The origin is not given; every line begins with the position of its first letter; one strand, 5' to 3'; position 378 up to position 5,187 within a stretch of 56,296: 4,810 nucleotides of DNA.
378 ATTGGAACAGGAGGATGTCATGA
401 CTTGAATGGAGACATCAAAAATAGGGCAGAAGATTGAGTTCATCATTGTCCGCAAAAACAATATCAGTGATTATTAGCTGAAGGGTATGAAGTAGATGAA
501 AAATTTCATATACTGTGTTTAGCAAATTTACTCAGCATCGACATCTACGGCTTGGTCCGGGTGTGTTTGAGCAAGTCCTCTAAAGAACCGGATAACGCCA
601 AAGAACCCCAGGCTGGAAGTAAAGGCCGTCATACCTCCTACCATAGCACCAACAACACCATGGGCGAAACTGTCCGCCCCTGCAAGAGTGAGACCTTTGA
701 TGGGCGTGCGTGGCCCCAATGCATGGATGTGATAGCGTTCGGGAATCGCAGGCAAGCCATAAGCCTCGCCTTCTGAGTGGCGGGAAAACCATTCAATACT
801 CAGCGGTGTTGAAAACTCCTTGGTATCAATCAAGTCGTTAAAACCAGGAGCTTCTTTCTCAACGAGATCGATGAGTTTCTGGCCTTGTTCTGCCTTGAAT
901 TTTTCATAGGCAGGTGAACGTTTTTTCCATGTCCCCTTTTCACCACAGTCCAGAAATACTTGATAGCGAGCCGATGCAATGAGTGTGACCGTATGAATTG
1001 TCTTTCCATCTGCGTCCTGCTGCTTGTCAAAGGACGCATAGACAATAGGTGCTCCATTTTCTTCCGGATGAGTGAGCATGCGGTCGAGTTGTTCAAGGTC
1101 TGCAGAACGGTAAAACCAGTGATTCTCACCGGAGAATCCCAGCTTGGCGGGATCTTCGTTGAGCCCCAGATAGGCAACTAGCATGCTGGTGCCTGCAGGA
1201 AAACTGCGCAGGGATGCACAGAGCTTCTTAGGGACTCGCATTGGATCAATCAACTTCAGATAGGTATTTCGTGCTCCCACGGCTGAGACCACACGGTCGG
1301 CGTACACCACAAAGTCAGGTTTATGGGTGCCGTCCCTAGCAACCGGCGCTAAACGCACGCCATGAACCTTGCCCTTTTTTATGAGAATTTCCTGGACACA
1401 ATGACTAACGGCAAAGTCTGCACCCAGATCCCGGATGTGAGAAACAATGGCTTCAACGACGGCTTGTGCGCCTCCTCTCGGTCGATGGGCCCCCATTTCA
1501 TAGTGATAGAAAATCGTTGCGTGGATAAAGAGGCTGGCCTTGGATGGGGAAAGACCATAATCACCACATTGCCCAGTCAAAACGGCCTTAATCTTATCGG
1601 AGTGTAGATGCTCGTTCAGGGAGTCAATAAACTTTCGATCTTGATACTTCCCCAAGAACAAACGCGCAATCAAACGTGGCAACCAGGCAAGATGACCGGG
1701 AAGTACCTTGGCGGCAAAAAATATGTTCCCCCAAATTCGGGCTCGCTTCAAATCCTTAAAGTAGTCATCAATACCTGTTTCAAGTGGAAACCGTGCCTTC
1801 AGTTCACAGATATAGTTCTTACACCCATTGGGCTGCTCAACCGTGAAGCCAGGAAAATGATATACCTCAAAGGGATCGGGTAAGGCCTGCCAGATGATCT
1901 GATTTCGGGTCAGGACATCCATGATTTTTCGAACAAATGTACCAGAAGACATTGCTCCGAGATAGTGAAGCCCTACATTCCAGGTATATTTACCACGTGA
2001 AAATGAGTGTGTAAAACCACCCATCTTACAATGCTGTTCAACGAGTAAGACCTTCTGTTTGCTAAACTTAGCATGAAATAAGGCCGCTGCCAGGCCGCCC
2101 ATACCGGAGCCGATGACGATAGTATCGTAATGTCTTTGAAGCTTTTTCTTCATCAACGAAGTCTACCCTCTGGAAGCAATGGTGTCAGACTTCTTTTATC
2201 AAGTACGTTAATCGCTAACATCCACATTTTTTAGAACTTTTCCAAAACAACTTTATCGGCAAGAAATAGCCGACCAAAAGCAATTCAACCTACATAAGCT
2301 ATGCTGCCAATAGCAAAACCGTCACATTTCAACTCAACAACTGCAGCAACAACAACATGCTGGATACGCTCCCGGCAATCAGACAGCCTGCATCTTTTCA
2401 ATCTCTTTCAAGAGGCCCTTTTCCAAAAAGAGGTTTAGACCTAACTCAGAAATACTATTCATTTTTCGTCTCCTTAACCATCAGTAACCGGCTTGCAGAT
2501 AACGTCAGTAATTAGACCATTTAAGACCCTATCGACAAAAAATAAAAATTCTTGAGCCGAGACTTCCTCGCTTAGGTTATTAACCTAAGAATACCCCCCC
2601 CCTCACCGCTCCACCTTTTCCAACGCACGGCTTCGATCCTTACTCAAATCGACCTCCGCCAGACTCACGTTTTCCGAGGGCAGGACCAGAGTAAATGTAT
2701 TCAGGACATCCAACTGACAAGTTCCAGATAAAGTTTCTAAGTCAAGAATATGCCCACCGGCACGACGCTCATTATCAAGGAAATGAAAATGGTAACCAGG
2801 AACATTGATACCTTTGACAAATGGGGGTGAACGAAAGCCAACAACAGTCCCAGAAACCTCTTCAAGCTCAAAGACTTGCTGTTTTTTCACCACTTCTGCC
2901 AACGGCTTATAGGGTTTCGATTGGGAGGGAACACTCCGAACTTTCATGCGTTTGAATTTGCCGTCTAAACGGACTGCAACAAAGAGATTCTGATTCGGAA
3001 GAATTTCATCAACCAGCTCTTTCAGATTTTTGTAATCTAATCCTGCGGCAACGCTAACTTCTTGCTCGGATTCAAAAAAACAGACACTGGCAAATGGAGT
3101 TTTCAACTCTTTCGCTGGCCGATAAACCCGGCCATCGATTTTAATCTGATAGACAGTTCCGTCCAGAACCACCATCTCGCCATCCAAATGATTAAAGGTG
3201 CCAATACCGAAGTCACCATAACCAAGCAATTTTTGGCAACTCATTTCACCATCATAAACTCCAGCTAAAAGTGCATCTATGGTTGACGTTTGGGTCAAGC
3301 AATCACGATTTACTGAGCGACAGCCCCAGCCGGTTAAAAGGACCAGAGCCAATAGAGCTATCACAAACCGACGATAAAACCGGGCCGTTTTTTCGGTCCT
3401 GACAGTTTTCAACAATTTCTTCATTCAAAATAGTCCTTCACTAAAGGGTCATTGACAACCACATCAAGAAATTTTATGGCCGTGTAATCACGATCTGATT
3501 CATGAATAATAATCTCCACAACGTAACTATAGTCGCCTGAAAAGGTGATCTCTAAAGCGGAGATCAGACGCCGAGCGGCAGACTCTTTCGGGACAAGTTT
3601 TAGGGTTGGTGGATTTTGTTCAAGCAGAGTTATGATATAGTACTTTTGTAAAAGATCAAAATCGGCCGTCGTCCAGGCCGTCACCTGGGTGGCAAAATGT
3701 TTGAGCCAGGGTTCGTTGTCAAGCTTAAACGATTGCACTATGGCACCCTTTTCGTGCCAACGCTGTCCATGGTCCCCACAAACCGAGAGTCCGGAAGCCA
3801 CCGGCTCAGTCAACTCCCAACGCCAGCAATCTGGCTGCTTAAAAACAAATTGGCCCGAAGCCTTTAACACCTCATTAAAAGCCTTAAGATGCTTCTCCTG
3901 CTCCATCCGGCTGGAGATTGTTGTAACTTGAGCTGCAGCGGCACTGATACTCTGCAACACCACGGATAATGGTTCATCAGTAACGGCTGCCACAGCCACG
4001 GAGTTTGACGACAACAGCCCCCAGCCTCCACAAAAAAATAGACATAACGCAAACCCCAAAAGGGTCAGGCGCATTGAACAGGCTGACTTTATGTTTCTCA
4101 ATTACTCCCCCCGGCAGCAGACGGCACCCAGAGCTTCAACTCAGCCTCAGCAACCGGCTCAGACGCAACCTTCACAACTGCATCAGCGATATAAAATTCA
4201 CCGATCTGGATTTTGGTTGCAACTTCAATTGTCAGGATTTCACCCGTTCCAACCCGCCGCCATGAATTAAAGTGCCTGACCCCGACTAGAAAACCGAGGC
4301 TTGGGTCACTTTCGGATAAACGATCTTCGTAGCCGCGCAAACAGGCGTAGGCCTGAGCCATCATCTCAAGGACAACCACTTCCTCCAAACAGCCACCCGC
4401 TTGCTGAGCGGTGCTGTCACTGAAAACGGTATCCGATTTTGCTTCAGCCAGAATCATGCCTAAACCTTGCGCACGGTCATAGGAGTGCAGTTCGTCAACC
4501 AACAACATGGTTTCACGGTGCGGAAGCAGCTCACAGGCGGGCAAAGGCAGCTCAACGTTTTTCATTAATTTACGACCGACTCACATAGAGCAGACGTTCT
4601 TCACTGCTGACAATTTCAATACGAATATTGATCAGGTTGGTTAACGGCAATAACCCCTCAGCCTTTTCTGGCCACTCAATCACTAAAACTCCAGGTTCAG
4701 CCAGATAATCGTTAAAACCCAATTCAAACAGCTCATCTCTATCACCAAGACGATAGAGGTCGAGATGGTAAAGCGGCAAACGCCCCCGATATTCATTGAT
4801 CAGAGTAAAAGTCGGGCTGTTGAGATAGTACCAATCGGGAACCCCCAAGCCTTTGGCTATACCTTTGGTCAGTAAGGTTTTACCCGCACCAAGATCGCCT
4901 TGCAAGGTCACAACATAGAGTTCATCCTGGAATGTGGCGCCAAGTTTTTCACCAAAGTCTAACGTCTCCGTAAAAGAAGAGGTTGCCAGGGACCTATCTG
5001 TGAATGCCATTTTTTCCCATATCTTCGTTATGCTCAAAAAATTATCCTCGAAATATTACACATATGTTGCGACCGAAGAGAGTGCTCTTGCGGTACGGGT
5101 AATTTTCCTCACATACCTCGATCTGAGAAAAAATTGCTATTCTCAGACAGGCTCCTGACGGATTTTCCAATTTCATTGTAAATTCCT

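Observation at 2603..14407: Type II FAS/PKS-like envelope-lipid or polyene cluster built around two KS genes and a CrtI-family flavoprotein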

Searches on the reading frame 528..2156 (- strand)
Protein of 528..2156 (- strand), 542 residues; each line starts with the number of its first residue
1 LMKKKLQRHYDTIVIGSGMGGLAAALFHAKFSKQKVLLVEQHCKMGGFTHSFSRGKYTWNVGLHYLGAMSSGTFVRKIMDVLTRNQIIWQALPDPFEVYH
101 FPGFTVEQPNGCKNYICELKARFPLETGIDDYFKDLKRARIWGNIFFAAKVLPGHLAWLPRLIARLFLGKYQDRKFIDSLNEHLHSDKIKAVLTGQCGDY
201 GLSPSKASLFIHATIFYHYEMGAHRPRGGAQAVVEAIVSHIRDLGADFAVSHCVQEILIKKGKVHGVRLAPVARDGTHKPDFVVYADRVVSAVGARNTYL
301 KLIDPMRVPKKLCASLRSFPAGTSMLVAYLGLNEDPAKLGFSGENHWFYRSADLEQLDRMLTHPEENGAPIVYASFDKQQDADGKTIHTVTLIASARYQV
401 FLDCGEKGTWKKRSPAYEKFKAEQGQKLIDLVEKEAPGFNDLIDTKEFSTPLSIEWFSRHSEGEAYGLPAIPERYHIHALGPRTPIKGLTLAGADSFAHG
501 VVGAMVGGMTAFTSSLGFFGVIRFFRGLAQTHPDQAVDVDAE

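Call 3: search_protein_families(library=pfam, proteins=[window:528-2156:-], max_evalue=0.01)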
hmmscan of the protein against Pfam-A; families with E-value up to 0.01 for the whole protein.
window:528-2156:- (542 aa): 8 families
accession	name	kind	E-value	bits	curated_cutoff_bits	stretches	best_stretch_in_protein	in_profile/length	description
PF00890.30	FAD_binding_2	-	2.5e-12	47.2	20.4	2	11-55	1-43/414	FAD binding domain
PF13450.12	NAD_binding_8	-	6.1e-09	36.5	21.9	1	14-78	1-64/68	NAD(P)-binding Rossmann-like domain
PF01593.30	Amino_oxidase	-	4.7e-08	33.2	19.8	1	19-324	1-284/443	Flavin containing amine oxidoreductase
PF07992.20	Pyr_redox_2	-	2e-05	24.6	26.1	1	10-48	1-40/291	Pyridine nucleotide-disulphide oxidoreductase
PF01266.30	DAO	-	3e-05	24.2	27.9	0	11-46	1-35/353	FAD dependent oxidoreductase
PF12831.13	FAD_oxidored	-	0.00026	20.8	27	1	11-50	1-39/416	FAD dependent oxidoreductase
PF03486.20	HI0933_like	-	0.0011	18.9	50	0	11-46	2-36/244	HI0933-like protein Rossmann domain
PF01946.23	Thi4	-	0.0031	17.2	26.2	1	10-47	18-55/235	Thi4 family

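Call 5: search_protein_families(library=ncbifam, proteins=[window:528-2156:-], max_evalue=0.001)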
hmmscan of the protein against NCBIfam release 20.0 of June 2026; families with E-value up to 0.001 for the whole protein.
window:528-2156:- (542 aa): 31 families (the best 25 are shown)
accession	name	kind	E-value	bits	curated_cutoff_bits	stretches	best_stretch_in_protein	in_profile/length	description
TIGR02730.1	carot_isom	equivalog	3.3e-25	88.9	586.9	1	10-501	1-474/493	carotenoid isomerase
TIGR02733.1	desat_CrtD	equivalog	3.1e-24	85.5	549.7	2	225-500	226-471/492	C-3',4' desaturase CrtD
NF045689.1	BCarotKetCrtO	equivalog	8e-18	64.3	1000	1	178-310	189-314/563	beta-carotene ketolase CrtO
TIGR02734.1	crtI_fam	subfamily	2.5e-16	59.5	238.1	1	12-334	1-315/504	phytoene desaturase family protein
NF058655.1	CrtID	equivalog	6.4e-15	54.9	640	2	178-382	167-357/478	bifunctional phytoene desaturase/3,4-desaturase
NF042421.1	hydcarot_desat_CrtD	equivalog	2.9e-12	45.8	500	1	12-374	4-350/487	1-hydroxycarotenoid 3,4-desaturase CrtD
NF004789.0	PRK06134.1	subfamily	2.5e-10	39.5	747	1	2-54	5-55/581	FAD-dependent oxidoreductase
NF045637.1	carotdesatCrtDProt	equivalog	1.4e-09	37.1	580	1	219-495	210-461/485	1-hydroxycarotenoid 3,4-desaturase CrtD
NF005560.0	PRK07233.1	equivalog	4.3e-08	32.4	252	1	13-89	4-78/435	hypothetical protein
NF009477.0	PRK12843.1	equivalog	9.6e-08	30.9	758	1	5-55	12-60/578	FAD-dependent oxidoreductase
NF005545.0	PRK07208.1-1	equivalog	4.9e-07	28.5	451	0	5-67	3-65/504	hypothetical protein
NF009476.0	PRK12839.1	equivalog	7.9e-07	27.6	940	1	4-60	3-56/572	FAD-dependent oxidoreductase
NF003585.0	PRK05249.1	equivalog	2.7e-06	26.3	465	1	7-49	4-45/464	Si-specific NAD(P)(+) transhydrogenase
NF009478.0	PRK12844.1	equivalog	3.6e-06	25.6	789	1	5-50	4-48/559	3-ketosteroid-delta-1-dehydrogenase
NF006130.0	PRK08274.1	equivalog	5.9e-06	25.3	369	0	7-43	3-38/467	FAD-dependent tricarballylate dehydrogenase TcuA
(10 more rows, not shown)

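Call 51: find_homologous_proteins(query=window:528-2156:-, max_evalue=1e-10)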
Query window:528-2156:- (542 aa): 939 proteins with E <= 1e-10 among 8000 candidates; the best 120 are listed.
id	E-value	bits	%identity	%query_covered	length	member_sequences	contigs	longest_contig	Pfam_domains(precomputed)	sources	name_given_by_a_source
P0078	0.0e+0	1121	89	100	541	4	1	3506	PF01266.31,PF01593.31,PF13450.13,PF00890.31,PF07992.21,PF12831.14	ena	-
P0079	0.0e+0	1115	87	100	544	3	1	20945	PF01266.31,PF01593.31,PF13450.13,PF00890.31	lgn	-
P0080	6.6e-276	934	92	80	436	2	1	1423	-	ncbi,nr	ncbi:MAG: NAD(P)/FAD-dependent oxidoreductase, partial [Desulfuromusa sp.]|nr:NAD(P)/FAD-dependent o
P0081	1.1e-254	864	69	99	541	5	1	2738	PF01266.31,PF13450.13,PF00890.31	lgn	-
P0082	4.4e-239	813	66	98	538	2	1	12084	PF01266.31,PF01593.31,PF13450.13,PF00890.31,PF07992.21,PF12831.14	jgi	jgi:phytoene dehydrogenase-like protein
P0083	1.1e-218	746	60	98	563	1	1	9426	PF01266.31,PF01593.31,PF13450.13,PF00890.31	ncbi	ncbi:phytoene desaturase family protein [Planctomycetota bacterium]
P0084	9.4e-143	495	45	96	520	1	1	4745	PF01946.24,PF01266.31,PF01593.31,PF13450.13,PF00890.31,PF12831.14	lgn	-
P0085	7.0e-137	476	45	97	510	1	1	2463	PF01266.31,PF01593.31,PF13450.13,PF00890.31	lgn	-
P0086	3.3e-134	467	44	97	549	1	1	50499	PF01946.24,PF01266.31,PF01593.31,PF13450.13,PF00890.31,PF12831.14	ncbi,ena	-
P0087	1.4e-133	465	44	96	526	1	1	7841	PF01266.31,PF01593.31,PF13450.13,PF00890.31,PF07992.21,PF00070.34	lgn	-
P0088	3.6e-131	457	44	96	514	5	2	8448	PF01266.31,PF01593.31,PF13450.13,PF00890.31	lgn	-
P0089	1.1e-126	442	42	96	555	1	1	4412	PF01946.24,PF01266.31,PF01593.31,PF13450.13,PF00890.31,PF12831.14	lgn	-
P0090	3.7e-126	440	42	96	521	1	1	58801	PF01266.31,PF01593.31,PF13450.13,PF00890.31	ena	-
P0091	1.5e-125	438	42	92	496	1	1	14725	PF01593.31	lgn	-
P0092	6.8e-125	436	43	96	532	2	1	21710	PF01266.31,PF01593.31,PF13450.13,PF00890.31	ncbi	-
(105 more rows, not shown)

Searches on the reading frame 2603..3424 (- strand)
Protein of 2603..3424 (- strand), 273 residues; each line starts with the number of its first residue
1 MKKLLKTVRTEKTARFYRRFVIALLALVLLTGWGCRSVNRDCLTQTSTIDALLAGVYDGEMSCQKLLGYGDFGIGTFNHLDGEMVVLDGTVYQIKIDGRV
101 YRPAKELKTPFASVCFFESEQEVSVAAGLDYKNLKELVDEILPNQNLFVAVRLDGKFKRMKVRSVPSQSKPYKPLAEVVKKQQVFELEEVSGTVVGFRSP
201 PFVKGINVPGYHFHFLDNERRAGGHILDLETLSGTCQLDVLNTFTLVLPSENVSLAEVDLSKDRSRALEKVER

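Call 3: search_protein_families(library=pfam, proteins=[window:2603-3424:-], max_evalue=0.01)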
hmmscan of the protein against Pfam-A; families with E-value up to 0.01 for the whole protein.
window:2603-3424:- (273 aa): 1 family
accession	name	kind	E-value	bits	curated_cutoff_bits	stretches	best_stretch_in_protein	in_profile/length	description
PF03306.18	AAL_decarboxy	-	3.5e-83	278.7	25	1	43-261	1-218/219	Alpha-acetolactate decarboxylase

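Call 5: search_protein_families(library=ncbifam, proteins=[window:2603-3424:-], max_evalue=0.001)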
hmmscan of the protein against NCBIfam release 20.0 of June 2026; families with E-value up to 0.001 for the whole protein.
window:2603-3424:- (273 aa): 1 family
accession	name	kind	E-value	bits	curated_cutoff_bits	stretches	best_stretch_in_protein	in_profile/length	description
TIGR01252.1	acetolac_decarb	equivalog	2.5e-77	259.4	180.65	1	44-264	4-223/232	acetolactate decarboxylase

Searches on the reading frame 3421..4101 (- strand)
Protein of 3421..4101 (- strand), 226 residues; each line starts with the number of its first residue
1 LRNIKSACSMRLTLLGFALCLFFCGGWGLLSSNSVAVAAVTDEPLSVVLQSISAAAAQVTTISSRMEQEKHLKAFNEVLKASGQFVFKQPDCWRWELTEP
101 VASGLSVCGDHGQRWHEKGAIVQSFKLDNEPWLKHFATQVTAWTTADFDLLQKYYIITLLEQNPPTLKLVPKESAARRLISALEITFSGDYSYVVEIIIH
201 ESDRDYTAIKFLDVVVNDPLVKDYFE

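Call 3: search_protein_families(library=pfam, proteins=[window:3421-4101:-], max_evalue=0.01)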
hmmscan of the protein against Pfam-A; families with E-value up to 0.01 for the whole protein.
window:3421-4101:- (226 aa): 1 family
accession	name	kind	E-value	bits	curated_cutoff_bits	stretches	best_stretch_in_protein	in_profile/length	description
PF03548.22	LolA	-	4.6e-09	36.7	23.6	1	58-225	2-162/165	Outer membrane lipoprotein carrier protein LolA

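Call 5: search_protein_families(library=ncbifam, proteins=[window:3421-4101:-], max_evalue=0.001)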
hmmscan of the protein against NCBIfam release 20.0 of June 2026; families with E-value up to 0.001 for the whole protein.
window:3421-4101:- (226 aa): 2 families
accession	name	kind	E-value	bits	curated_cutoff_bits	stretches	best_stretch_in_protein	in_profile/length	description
NF053544.1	LolA2_flexi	equivalog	6.6e-21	74.6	125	1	31-225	14-206/208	flexirubin biosynthesis/transport protein LolA2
TIGR00547.2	lolA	equivalog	1.7e-08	34.2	112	1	48-226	20-190/202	outer membrane lipoprotein periplasmic chaperone LolA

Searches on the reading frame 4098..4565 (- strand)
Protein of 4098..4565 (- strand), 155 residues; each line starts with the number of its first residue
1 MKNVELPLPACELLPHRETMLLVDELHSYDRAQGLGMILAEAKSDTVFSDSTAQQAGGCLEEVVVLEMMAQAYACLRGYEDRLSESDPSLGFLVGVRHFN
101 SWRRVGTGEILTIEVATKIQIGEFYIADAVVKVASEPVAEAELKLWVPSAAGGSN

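Call 3: search_protein_families(library=pfam, proteins=[window:4098-4565:-], max_evalue=0.01)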
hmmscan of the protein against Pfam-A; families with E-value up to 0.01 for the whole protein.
window:4098-4565:- (155 aa): 1 family
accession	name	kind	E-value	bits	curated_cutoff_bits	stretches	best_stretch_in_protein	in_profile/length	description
PF22817.2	ApeP-like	-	6.3e-07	29.6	27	1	9-149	6-143/158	ApeP dehydratase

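Call 5: search_protein_families(library=ncbifam, proteins=[window:4098-4565:-], max_evalue=0.001)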
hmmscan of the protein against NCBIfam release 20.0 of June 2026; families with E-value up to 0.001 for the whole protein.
window:4098-4565:- (155 aa): 2 families
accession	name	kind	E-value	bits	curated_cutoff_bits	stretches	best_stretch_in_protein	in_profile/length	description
NF000582.1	PRK00006.1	equivalog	1.1e-10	41.6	113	1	12-145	7-135/137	3-hydroxyacyl-ACP dehydratase FabZ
TIGR01750.1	fabZ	equivalog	5.7e-10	39.2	155.15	1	12-145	8-139/141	3-hydroxyacyl-ACP dehydratase FabZ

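Call 27: search_solved_structures(query=window:4098-4565:-, max_evalue=1)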
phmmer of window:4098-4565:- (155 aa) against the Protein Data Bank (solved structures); distinct sequences matched with E-value up to 1: 7.
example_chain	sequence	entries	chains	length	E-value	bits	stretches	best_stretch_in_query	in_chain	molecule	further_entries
4h4g_A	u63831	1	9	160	2.9e-05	28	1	12-150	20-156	(3R)-hydroxymyristoyl-[acyl-carrier-protein] dehydratase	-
8ayd_AA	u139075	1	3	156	0.0029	21.5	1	13-146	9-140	3-hydroxyacyl-[acyl-carrier-protein] dehydratase FabZ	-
3d6x_A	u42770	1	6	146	0.02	18.8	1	11-147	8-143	(3R)-hydroxymyristoyl-[acyl-carrier-protein] dehydratase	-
6qsr_B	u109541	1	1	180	0.034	18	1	6-124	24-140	Beta-hydroxyacyl-(Acyl-carrier-protein) dehydratase FabA/FabZ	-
6n3p_A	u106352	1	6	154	0.15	15.9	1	11-116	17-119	3-hydroxyacyl-[acyl-carrier-protein] dehydratase FabZ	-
5bux_A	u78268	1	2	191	0.16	15.9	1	11-117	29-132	3-hydroxyacyl-[acyl-carrier-protein] dehydratase FabZ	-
5buw_A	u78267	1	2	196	0.17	15.8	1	11-117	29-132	3-hydroxyacyl-[acyl-carrier-protein] dehydratase FabZ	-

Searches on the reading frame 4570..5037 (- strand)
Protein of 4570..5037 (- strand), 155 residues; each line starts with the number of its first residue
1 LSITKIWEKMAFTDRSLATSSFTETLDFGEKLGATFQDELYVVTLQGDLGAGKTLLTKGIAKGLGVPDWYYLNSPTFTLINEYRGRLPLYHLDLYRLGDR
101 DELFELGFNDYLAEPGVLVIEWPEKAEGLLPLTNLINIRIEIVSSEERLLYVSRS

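Call 3: search_protein_families(library=pfam, proteins=[window:4570-5037:-], max_evalue=0.01)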
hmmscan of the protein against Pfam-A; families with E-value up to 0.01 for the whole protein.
window:4570-5037:- (155 aa): 1 family
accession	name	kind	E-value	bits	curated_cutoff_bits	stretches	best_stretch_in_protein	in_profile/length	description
PF02367.23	TsaE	-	2.8e-37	127.9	26.6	1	21-145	3-123/128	Threonylcarbamoyl adenosine biosynthesis protein TsaE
